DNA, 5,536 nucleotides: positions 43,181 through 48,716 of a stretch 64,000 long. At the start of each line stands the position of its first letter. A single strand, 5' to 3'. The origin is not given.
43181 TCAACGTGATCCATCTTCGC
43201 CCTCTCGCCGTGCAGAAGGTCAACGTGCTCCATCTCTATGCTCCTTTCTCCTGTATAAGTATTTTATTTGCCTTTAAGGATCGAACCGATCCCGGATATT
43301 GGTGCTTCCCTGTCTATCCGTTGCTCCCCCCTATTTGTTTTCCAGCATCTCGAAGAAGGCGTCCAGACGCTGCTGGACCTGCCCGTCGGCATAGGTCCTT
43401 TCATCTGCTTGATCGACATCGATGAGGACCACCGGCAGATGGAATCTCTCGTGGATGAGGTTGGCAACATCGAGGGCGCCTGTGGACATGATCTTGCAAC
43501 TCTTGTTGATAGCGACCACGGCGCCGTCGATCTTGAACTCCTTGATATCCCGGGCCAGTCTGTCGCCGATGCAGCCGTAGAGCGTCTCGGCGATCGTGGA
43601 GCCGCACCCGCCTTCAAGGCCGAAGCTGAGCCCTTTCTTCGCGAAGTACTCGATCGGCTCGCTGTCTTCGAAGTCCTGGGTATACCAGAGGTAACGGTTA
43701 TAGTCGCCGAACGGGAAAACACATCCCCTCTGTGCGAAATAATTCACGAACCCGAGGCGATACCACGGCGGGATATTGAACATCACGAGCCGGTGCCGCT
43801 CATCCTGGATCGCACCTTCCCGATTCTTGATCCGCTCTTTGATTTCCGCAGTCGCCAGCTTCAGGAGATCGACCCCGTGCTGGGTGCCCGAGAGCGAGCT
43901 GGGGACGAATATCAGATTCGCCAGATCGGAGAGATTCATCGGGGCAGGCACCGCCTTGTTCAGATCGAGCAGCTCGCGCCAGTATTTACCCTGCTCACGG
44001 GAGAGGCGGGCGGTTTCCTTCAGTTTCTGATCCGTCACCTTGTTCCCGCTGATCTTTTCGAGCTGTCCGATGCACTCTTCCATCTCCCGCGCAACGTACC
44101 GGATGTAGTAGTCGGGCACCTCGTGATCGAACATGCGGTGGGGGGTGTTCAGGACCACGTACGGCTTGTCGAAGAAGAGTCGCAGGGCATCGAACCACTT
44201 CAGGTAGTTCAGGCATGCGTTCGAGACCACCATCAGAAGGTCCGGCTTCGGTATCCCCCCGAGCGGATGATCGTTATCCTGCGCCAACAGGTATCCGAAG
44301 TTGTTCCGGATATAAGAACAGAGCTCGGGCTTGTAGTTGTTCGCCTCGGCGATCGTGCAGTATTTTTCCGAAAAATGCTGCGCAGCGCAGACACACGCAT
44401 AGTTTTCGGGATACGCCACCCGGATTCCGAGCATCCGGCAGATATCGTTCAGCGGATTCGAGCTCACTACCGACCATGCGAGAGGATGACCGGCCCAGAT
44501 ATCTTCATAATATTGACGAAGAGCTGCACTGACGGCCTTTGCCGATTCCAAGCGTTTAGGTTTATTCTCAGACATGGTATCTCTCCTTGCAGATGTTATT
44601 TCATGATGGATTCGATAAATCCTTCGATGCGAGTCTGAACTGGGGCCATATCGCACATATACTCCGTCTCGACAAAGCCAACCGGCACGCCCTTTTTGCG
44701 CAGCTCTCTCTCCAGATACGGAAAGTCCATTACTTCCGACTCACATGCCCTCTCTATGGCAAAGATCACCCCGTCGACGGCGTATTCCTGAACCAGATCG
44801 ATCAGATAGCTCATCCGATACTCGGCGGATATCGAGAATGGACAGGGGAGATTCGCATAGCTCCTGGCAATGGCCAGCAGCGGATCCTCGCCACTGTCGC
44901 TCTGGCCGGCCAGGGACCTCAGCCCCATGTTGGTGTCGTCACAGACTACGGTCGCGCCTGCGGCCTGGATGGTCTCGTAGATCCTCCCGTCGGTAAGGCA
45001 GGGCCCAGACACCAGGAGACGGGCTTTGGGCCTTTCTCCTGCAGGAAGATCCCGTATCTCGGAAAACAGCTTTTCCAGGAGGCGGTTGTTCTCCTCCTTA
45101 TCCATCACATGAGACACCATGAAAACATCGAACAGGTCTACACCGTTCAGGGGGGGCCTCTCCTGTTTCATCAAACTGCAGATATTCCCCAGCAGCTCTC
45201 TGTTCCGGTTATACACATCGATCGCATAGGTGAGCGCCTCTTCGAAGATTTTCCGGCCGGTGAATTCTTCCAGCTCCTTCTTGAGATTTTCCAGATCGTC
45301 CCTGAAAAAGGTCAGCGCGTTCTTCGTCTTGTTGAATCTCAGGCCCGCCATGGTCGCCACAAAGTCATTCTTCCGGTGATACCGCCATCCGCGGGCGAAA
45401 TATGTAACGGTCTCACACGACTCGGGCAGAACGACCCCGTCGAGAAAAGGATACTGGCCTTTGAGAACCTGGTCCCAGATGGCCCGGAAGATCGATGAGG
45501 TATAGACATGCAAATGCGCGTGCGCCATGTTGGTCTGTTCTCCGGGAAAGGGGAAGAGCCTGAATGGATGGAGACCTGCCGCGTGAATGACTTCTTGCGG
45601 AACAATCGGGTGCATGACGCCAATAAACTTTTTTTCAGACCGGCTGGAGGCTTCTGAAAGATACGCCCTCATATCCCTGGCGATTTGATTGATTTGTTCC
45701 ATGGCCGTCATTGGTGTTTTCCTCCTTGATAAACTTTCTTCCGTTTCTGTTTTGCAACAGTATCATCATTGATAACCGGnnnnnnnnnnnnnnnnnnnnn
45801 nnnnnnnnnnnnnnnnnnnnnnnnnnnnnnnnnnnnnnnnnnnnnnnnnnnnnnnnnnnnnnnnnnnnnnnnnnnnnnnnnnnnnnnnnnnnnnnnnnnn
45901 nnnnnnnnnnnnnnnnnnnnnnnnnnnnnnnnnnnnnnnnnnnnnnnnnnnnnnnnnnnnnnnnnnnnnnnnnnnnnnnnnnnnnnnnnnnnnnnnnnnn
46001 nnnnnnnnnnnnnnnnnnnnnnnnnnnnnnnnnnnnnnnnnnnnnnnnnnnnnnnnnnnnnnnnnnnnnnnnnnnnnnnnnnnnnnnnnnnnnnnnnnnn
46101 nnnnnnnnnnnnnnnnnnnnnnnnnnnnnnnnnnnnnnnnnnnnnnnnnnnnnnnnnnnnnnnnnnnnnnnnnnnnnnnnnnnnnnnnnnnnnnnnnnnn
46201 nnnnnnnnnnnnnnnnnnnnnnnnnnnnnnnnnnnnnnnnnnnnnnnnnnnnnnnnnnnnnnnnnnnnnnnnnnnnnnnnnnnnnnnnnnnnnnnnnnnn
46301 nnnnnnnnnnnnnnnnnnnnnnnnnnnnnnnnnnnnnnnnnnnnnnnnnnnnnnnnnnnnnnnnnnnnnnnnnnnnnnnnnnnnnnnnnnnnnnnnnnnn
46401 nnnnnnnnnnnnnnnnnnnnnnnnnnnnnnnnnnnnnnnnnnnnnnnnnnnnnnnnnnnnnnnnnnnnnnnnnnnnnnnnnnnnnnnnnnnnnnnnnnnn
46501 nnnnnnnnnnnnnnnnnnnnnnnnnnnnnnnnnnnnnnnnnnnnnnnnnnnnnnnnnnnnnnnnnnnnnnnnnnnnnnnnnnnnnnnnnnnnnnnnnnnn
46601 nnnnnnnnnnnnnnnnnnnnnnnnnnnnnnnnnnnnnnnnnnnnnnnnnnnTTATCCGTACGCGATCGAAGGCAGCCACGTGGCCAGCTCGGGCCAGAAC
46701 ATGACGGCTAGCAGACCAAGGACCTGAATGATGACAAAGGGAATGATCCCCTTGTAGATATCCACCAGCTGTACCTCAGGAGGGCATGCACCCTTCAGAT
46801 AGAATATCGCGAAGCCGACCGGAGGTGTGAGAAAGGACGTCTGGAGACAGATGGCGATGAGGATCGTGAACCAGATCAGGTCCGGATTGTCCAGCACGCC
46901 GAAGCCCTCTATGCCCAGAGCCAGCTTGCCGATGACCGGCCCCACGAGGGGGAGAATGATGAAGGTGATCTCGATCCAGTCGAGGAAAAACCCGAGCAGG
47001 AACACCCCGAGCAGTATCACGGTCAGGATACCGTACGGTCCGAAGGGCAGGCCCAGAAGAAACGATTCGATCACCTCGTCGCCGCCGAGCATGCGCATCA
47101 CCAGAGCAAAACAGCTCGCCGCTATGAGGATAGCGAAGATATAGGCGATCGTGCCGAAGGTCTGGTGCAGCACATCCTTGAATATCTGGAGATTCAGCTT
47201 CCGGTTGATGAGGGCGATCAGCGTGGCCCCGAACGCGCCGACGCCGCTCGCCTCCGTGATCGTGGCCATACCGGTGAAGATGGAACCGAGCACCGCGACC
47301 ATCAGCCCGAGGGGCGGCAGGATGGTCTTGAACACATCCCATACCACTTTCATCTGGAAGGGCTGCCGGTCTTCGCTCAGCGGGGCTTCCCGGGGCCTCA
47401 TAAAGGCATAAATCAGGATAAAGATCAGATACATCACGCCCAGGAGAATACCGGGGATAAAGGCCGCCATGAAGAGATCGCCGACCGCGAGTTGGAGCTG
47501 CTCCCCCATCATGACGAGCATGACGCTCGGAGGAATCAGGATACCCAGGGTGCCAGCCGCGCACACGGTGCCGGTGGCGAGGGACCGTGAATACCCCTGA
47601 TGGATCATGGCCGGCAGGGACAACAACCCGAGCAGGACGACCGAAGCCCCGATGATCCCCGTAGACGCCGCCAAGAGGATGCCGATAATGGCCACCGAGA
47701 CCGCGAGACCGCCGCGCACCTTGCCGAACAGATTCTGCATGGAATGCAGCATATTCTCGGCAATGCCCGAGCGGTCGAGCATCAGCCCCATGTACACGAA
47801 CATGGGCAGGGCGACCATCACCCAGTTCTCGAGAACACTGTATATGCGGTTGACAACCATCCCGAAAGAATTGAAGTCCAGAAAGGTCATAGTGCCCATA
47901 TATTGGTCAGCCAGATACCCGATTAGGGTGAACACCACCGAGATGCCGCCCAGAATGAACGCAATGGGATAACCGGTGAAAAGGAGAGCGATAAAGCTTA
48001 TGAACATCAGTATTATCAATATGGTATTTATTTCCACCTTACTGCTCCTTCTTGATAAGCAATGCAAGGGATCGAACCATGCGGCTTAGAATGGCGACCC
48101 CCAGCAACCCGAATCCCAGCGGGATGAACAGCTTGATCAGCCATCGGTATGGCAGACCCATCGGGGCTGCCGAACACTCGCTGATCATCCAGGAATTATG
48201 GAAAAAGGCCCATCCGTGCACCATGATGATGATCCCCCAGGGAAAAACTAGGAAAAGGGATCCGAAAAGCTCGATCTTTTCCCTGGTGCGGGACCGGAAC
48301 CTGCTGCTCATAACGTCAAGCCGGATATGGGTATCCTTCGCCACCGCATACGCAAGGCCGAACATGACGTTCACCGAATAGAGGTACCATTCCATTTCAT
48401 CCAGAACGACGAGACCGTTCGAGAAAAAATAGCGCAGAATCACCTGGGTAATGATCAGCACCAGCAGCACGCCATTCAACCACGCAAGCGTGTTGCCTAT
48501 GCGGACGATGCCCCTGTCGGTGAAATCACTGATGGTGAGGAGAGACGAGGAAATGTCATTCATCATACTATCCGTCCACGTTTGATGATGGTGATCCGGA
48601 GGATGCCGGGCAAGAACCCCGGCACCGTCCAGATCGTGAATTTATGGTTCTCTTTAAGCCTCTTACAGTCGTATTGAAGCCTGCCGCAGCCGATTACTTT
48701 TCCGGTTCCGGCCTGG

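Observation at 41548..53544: Sigma-54-driven operon with two paralogous HAD/BCR-type alpha-beta pairs but only one HgdC-type ATPase, plus CoA ligase, crotonase and TRAP transporter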

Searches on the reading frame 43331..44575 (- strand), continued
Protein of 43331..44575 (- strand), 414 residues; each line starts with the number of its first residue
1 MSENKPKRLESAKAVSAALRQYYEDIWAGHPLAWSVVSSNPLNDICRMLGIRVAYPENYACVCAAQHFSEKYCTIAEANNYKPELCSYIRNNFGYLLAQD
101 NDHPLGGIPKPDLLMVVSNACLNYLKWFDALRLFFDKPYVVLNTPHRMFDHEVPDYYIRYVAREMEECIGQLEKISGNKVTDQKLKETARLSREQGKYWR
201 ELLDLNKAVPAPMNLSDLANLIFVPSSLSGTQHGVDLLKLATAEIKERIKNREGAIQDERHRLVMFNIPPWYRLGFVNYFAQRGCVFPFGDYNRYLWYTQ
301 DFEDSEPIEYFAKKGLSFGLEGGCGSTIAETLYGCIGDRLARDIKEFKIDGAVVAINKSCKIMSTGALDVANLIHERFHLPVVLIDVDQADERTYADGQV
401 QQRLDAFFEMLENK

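Call 82: find_encoding_contigs(protein=P0041, flank=8000, max_places=1)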
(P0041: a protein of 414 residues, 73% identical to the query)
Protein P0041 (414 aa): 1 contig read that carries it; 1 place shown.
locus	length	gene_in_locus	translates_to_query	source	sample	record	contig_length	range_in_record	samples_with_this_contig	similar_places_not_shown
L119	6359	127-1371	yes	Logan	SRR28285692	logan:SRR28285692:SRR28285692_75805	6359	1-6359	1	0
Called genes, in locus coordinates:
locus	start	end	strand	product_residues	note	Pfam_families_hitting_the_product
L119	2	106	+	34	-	?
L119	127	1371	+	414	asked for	PF06050:HGD-D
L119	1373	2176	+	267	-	PF00370:FGGY_N (faint), PF01869:BcrAD_BadFG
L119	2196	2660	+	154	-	PF11136:DUF2889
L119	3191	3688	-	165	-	-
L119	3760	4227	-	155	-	-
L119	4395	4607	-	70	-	PF25160:LdpA_Fe-S-bd (faint), PF13237:Fer4_10, PF14697:Fer4_21 (weak), PF12838:Fer4_7 (weak), PF13187:Fer4_9, PF00037:Fer4 (weak)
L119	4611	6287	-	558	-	PF00890:FAD_binding_2, PF01266:DAO (faint), PF07992:Pyr_redox_2 (weak), PF02910:Succ_DH_flav_C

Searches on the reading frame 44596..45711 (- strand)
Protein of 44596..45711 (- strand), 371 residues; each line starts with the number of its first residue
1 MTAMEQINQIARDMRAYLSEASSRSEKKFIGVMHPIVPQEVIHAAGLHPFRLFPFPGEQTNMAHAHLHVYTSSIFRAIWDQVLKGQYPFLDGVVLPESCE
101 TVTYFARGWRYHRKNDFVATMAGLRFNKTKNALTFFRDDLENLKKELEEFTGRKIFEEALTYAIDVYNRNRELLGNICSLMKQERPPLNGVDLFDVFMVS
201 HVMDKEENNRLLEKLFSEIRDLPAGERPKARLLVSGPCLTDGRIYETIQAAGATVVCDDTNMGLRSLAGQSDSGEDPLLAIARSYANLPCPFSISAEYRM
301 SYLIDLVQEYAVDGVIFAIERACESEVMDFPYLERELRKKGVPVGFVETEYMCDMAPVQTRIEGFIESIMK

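Call 4: search_protein_families(library=pfam, proteins=[window:44596-45711:-])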
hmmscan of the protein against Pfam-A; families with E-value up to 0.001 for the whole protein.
window:44596-45711:- (371 aa): 1 family
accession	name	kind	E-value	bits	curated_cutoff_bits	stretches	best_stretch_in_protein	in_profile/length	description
PF06050.19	HGD-D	-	6.7e-72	243.4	28.4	1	37-369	4-342/342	2-hydroxyglutaryl-CoA dehydratase, D-component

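Call 5: search_protein_families(library=ncbifam, proteins=[window:44596-45711:-])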
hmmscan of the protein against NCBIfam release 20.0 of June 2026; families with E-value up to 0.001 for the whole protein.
window:44596-45711:- (371 aa): 6 families
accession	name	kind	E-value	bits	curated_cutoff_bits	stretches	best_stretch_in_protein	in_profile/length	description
NF040772.1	double_cubane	equivalog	1.9e-45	155.5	350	1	18-369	12-372/372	double-cubane-cluster-containing anaerobic reductase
NF052456.1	HyiscapDhHadC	equivalog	4.9e-45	154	700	1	3-367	4-370/372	(R)-2-hydroxyisocaproyl-CoA dehydratase subunit beta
TIGR03190.1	benz_CoA_bzdN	equivalog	6e-37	127.3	453.8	1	13-369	13-371/377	benzoyl-CoA reductase, bzd-type, subunit N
TIGR02263.1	benz_CoA_red_C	equivalog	7.6e-33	114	421.15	1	25-369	28-380/380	benzoyl-CoA reductase subunit C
NF052455.1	HyiscapDhHadB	equivalog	1.2e-08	34.1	750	1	128-343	145-364/398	(R)-2-hydroxyisocaproyl-CoA dehydratase subunit alpha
TIGR03191.1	benz_CoA_bzdO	equivalog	6.1e-07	29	448.6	0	82-221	104-246/430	benzoyl-CoA reductase, bzd-type, subunit O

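Call 19: search_solved_structures(query=window:44596-45711:-, max_evalue=0.001)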
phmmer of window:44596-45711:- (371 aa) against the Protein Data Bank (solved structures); distinct sequences matched with E-value up to 0.001: 6.
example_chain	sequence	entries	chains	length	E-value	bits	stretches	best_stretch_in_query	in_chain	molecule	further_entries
3o3m_B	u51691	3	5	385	3.3e-37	131.5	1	6-368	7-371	beta subunit 2-hydroxyacyl-CoA dehydratase | beta-subunit 2-hydroxyacyl-CoA dehydratase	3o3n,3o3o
8s02_B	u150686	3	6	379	5.8e-36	127.4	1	23-369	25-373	BzdN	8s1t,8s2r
9g87_B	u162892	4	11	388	3.9e-20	75.3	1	16-370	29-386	3-methylbenzoyl-CoA reductase gamma subunit MbdN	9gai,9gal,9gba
7yyl_C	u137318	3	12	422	4.7e-16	61.9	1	122-369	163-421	Dehydratase family protein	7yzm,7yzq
6eno_A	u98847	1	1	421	6.8e-16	61.4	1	123-369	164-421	Dehydratase family protein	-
8s02_A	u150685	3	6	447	0.00031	23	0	301-368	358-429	BzdO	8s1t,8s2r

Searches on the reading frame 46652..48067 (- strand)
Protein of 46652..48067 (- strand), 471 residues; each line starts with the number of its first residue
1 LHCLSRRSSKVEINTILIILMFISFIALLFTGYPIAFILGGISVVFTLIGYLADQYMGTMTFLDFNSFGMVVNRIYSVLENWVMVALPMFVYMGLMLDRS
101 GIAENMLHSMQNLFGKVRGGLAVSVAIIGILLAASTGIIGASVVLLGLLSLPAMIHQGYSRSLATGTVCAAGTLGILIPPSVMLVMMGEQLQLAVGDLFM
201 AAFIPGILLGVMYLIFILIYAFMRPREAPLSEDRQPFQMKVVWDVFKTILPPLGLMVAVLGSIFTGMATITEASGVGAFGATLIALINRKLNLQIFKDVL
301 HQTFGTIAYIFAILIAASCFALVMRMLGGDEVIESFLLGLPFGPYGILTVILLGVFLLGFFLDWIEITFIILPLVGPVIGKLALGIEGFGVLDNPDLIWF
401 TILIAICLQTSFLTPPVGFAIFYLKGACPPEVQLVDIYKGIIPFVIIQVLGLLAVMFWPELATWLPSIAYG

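Call 4: search_protein_families(library=pfam, proteins=[window:46652-48067:-])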
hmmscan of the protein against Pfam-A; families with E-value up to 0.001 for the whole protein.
window:46652-48067:- (471 aa): 1 family
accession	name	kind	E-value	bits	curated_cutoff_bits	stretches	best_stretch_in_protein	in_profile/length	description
PF06808.19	DctM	-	1.2e-71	242.2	23.8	1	22-461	1-413/413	Tripartite ATP-independent periplasmic transporter, DctM component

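Call 5: search_protein_families(library=ncbifam, proteins=[window:46652-48067:-])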
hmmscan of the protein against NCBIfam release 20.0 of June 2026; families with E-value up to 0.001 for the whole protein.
window:46652-48067:- (471 aa): 3 families
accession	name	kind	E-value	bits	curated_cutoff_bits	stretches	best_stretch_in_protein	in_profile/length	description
TIGR00786.1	dctM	subfamily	1.3e-81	274.5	268.45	1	59-466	15-405/405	TRAP transporter large permease subunit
NF011634.1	PRK15060.1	equivalog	3.3e-24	85.7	800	1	35-462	7-417/425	2,3-diketo-L-gulonate TRAP transporter large permease YiaN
TIGR02123.1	TRAP_fused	subfamily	6.3e-11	41.7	320.65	1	23-422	117-497/615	TRAP transporter fused permease subunit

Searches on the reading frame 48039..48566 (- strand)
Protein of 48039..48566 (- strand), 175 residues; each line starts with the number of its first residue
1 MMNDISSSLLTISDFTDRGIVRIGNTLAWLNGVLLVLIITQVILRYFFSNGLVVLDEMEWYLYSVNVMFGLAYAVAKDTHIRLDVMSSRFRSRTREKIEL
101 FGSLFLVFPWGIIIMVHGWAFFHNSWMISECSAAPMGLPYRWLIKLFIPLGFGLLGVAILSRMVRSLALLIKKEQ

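Call 4: search_protein_families(library=pfam, proteins=[window:48039-48566:-])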
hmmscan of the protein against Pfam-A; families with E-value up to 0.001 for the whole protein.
window:48039-48566:- (175 aa): 1 family
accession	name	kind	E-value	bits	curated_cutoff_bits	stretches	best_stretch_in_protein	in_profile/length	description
PF04290.18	DctQ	-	1.4e-21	77.2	28.3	1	35-167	2-130/132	Tripartite ATP-independent periplasmic transporters, DctQ component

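Call 5: search_protein_families(library=ncbifam, proteins=[window:48039-48566:-])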
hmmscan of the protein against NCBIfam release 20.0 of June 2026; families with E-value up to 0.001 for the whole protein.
window:48039-48566:- (175 aa): 1 family
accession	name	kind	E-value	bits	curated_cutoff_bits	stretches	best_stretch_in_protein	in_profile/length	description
NF007374.1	PRK09877.1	equivalog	0.00043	20.7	260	1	27-107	9-89/157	2,3-diketo-L-gulonate TRAP transporter small permease YiaM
